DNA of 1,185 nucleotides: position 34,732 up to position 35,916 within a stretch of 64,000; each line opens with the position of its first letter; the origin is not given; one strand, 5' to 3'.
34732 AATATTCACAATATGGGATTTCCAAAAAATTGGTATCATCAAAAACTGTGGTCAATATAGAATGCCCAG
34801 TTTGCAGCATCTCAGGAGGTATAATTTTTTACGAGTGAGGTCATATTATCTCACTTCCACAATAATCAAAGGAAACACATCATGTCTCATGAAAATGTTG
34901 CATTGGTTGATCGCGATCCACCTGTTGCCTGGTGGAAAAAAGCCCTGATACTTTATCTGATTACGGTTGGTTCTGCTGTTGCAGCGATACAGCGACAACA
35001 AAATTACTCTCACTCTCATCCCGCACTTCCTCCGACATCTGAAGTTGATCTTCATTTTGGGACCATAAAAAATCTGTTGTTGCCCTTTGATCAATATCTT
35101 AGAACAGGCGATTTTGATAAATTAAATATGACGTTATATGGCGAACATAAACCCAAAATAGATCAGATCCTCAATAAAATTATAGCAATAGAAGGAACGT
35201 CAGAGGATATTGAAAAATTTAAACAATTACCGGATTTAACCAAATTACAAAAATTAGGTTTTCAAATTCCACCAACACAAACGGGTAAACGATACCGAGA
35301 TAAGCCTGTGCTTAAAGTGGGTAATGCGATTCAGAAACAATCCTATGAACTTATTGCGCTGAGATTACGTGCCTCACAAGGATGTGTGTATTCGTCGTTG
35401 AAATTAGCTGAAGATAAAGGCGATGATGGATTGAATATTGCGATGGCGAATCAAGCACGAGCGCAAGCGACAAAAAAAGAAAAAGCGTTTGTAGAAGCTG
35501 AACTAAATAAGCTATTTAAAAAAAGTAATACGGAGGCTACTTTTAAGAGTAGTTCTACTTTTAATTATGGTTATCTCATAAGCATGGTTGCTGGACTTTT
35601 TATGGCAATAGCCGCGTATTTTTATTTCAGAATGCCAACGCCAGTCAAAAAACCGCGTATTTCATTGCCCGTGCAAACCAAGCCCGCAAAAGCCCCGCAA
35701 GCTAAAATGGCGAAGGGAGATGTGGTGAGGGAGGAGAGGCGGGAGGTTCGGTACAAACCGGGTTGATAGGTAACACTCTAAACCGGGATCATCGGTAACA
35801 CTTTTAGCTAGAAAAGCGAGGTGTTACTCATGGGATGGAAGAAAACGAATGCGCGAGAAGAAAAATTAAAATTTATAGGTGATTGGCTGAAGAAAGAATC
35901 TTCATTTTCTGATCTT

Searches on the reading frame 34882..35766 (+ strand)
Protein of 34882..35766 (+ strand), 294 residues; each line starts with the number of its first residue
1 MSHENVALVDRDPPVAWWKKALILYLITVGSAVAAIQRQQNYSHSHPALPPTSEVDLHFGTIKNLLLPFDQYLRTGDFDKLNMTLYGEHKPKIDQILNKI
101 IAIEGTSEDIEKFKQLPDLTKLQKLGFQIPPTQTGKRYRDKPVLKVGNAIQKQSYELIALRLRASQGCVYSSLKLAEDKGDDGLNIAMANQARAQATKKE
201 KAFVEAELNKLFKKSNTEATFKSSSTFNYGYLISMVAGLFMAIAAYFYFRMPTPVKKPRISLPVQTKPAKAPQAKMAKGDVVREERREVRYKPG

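Call 12: search_protein_families(library=pfam, proteins=[window:34882-35766:+], max_evalue=0.01)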
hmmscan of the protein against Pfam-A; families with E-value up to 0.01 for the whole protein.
window:34882-35766:+ (294 aa): 1 family
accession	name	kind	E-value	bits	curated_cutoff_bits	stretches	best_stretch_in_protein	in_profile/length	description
PF13858.11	DUF4199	-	0.0013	19.7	32.3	1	212-251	52-91/165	Protein of unknown function (DUF4199)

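Call 94: search_protein_families(library=ncbifam, proteins=[window:34882-35766:+], max_evalue=0.01)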
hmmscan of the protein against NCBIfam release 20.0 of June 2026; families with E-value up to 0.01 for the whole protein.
window:34882-35766:+ (294 aa): 1 family
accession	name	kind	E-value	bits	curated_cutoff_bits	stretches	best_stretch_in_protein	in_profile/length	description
NF006357.0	PRK08578.2-1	equivalog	0.00079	19.3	304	1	198-255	88-146/282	preprotein translocase subunit SecF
